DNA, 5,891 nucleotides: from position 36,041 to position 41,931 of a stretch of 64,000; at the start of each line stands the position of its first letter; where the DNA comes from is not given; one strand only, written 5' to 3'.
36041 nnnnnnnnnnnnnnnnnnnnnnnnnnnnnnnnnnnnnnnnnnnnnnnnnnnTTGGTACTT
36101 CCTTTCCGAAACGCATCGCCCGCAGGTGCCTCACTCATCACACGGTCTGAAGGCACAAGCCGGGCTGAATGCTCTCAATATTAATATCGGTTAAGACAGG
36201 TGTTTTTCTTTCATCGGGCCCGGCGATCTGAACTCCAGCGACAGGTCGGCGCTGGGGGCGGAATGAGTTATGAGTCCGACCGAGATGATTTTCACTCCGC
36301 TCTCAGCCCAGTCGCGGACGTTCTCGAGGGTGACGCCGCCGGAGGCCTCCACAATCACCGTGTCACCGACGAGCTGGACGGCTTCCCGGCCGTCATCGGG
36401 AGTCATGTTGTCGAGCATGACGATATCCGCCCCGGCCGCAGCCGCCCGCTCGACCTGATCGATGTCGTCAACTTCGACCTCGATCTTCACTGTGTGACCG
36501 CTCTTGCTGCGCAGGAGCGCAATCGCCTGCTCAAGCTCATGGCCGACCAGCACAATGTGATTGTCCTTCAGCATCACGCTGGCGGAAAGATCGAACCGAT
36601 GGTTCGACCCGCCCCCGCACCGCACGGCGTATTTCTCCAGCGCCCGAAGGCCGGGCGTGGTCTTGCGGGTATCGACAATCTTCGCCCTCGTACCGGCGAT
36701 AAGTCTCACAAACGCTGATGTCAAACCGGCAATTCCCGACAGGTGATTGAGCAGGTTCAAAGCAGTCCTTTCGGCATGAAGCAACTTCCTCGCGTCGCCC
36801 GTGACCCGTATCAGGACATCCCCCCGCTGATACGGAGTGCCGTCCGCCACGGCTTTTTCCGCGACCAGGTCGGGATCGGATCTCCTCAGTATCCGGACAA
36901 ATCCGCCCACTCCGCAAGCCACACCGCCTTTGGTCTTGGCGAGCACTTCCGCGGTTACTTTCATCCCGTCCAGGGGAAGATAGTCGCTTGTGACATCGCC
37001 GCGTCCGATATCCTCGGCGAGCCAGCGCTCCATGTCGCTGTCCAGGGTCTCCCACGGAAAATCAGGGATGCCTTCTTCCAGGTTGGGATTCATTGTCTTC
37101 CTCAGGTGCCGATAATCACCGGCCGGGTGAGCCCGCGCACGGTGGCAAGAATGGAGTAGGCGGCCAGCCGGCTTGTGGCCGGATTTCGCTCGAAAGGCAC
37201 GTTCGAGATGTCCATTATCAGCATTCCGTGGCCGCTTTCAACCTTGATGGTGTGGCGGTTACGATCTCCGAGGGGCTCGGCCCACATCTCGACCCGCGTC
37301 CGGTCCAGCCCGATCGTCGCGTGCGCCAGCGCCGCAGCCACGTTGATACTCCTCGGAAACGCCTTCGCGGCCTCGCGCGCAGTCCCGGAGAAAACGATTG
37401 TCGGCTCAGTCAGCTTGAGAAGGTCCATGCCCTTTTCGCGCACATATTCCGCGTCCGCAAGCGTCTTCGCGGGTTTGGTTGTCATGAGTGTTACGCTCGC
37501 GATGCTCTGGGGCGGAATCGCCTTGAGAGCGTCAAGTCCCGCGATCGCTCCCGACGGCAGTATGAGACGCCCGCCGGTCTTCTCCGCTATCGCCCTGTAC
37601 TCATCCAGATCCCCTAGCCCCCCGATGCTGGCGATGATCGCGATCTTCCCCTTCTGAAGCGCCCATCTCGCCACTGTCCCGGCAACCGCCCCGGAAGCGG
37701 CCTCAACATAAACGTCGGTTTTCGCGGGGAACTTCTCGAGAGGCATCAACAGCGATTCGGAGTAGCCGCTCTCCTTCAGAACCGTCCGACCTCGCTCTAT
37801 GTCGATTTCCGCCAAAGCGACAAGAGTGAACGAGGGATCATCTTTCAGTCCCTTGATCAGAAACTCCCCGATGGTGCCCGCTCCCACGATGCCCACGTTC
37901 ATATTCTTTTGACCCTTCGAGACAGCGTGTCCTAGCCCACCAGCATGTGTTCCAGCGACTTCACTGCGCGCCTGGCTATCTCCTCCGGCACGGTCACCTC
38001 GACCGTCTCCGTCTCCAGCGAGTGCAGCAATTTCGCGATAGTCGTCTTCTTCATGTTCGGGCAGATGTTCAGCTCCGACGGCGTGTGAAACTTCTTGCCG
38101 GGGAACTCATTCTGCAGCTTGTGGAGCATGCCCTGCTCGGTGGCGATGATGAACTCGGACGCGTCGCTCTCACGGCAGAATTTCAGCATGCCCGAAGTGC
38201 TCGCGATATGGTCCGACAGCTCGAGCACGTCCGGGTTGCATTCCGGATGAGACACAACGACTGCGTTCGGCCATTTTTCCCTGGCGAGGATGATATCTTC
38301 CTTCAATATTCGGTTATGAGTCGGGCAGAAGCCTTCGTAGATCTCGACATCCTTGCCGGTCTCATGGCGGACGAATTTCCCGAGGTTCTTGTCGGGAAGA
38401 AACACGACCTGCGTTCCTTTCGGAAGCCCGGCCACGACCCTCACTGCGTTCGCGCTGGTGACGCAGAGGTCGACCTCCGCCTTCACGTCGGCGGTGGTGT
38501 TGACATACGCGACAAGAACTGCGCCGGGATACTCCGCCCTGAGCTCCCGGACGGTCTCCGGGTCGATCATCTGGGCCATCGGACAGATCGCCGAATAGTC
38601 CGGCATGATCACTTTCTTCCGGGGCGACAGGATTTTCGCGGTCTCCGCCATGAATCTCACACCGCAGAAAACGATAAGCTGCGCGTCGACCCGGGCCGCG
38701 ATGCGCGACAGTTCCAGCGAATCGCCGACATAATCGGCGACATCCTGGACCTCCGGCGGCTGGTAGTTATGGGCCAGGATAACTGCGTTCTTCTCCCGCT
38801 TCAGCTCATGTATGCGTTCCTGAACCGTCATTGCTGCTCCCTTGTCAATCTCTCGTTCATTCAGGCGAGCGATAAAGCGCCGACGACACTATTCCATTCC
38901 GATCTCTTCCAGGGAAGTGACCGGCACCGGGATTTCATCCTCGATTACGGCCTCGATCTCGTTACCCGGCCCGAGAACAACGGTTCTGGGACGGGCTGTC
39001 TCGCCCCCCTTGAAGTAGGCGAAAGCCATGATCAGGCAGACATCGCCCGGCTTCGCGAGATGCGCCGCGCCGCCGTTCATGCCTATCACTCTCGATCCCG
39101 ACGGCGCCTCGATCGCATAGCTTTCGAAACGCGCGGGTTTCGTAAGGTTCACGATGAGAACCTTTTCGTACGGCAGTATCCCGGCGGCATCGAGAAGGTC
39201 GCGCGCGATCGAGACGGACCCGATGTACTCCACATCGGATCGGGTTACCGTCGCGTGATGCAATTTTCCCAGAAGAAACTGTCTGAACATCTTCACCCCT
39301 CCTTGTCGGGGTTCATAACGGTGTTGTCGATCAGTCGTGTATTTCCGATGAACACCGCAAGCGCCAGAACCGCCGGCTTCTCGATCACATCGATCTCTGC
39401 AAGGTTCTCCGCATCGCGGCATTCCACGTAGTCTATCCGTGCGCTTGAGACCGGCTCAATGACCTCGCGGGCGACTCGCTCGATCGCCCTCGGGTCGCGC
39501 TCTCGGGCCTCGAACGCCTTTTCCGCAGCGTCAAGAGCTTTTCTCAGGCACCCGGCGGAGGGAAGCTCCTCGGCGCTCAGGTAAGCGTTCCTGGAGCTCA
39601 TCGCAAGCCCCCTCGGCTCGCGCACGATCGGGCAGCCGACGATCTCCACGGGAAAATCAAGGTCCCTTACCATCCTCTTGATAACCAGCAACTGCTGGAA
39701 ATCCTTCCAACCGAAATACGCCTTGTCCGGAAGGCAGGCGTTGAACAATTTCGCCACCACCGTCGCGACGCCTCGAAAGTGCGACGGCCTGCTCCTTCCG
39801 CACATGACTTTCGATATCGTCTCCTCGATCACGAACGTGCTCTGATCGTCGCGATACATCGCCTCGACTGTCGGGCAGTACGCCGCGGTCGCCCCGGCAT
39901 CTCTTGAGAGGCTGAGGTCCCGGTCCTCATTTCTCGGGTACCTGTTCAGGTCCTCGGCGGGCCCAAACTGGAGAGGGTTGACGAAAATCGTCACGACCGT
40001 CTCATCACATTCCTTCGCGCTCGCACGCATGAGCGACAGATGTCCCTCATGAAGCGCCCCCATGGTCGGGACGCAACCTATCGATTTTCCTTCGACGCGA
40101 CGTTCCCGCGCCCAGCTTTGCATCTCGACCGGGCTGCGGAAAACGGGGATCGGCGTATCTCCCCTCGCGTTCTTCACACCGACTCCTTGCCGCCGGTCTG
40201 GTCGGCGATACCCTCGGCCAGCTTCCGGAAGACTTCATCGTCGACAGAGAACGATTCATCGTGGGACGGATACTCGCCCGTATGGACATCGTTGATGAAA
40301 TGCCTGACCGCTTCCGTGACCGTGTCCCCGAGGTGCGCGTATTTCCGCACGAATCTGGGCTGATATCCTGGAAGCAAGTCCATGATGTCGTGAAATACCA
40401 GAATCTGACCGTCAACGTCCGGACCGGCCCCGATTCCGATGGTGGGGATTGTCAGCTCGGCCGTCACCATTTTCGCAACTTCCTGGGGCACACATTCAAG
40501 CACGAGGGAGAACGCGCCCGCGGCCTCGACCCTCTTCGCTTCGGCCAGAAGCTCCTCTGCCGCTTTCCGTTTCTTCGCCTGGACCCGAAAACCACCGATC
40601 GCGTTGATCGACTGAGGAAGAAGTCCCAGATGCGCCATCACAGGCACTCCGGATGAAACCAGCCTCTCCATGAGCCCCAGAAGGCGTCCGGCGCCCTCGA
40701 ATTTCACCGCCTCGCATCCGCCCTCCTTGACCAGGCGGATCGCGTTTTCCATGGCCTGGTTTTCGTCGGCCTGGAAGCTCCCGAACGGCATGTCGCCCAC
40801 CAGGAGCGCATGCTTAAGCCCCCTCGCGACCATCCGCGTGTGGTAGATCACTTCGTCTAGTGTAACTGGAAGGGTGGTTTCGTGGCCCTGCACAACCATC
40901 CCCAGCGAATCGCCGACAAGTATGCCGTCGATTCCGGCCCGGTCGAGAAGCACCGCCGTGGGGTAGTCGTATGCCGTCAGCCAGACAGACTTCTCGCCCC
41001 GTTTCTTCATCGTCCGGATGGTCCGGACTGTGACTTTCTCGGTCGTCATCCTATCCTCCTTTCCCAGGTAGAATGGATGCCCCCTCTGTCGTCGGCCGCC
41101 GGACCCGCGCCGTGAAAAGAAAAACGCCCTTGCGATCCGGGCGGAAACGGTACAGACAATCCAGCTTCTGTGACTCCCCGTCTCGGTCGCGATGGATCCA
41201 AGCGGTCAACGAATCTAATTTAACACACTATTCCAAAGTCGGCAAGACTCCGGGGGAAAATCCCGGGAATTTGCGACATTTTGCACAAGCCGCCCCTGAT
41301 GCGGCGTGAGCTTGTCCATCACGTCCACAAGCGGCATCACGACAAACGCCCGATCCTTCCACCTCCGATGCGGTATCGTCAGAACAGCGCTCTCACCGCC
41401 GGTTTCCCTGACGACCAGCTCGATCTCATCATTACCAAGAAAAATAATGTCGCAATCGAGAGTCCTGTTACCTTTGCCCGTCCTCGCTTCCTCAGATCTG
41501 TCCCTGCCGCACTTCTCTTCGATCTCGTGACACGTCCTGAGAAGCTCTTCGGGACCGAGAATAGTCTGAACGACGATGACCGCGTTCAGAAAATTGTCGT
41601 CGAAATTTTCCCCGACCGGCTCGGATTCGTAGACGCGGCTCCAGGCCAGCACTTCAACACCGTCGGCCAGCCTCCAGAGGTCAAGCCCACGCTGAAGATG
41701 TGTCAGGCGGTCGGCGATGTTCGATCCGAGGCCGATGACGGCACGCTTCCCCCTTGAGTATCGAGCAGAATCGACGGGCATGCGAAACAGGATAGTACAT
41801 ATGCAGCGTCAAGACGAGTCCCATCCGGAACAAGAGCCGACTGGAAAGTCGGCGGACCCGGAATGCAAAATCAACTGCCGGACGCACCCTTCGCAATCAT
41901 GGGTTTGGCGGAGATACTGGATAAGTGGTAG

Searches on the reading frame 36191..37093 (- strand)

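Call 52: search_protein_families(library=pfam, proteins=[window:36191-37093:-], max_evalue=0.001)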
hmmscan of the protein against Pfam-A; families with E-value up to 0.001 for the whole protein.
window:36191-37093:- (300 aa): 2 families
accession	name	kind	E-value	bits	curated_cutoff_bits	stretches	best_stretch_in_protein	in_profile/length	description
PF01729.25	QRPTase_C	-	1.1e-59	201.4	23.1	1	121-287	1-169/169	Quinolinate phosphoribosyl transferase, C-terminal domain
PF02749.22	QRPTase_N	-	2.7e-20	72.8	27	1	33-119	1-82/82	Quinolinate phosphoribosyl transferase, N-terminal domain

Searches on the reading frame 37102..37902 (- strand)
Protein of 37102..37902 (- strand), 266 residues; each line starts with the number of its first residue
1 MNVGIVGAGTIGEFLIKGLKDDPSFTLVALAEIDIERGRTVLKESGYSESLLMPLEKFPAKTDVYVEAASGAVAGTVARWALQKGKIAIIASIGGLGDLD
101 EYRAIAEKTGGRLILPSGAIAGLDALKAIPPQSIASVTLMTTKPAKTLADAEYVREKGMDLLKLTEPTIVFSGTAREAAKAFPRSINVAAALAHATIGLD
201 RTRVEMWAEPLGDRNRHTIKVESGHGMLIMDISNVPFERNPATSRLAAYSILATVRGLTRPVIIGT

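Call 52: search_protein_families(library=pfam, proteins=[window:37102-37902:-], max_evalue=0.001)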
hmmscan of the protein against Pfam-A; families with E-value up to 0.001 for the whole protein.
window:37102-37902:- (266 aa): 4 families
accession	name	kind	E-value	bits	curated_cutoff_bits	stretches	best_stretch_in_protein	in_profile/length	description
PF01958.23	Asp_DH_C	-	6.6e-28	97.2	27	1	164-251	1-88/89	Aspartate dehydrogenase, C-terminal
PF03447.22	NAD_binding_3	-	8.8e-08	33.3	24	1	7-108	1-105/116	Homoserine dehydrogenase, NAD binding domain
PF01118.30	Semialdhyde_dh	-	6.8e-05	23.7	26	1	2-89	1-94/121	Semialdehyde dehydrogenase, NAD binding domain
PF01113.26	DapB_N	-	0.00018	22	25.6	1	1-94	1-100/124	Dihydrodipicolinate reductase, N-terminus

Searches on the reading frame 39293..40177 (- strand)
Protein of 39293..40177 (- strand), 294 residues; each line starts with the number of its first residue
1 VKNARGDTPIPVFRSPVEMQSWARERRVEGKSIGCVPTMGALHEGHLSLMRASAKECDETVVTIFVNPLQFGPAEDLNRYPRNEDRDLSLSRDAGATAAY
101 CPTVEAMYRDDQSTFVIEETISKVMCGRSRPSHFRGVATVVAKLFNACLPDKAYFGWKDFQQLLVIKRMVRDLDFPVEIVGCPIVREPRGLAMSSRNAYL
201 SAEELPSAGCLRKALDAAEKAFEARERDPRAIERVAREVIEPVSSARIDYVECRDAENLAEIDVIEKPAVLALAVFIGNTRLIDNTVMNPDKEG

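Call 14: search_protein_families(library=pfam, proteins=[window:39293-40177:-], max_evalue=0.001)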
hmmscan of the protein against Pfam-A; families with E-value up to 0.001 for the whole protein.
window:39293-40177:- (294 aa): 1 family
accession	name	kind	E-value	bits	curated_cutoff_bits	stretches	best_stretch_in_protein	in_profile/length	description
PF02569.21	Pantoate_ligase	-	1e-101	340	20.7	1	12-286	2-267/268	Pantoate-beta-alanine ligase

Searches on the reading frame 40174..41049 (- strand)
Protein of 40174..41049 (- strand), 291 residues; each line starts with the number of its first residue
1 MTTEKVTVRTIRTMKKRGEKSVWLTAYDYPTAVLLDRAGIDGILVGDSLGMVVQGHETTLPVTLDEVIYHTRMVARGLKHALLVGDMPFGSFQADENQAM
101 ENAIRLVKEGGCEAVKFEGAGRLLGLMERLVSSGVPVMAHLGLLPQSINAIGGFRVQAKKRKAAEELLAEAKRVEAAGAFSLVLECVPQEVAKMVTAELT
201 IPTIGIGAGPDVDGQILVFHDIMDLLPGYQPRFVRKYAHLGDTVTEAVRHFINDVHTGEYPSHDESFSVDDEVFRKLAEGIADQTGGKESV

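Call 14: search_protein_families(library=pfam, proteins=[window:40174-41049:-], max_evalue=0.001)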
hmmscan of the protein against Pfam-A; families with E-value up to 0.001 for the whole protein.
window:40174-41049:- (291 aa): 1 family
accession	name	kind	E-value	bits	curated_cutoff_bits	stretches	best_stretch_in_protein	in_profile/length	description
PF02548.21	Pantoate_transf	-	8.2e-111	370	28.7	1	5-262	1-258/259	Ketopantoate hydroxymethyltransferase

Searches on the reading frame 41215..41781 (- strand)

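Call 14: search_protein_families(library=pfam, proteins=[window:41215-41781:-], max_evalue=0.001)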
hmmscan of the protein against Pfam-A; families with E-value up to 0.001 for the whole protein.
window:41215-41781:- (188 aa): 1 family
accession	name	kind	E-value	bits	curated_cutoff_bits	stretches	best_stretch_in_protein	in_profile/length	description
PF01288.25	HPPK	-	2.9e-32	111.9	25.7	1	15-155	1-115/116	7,8-dihydro-6-hydroxymethylpterin-pyrophosphokinase (HPPK)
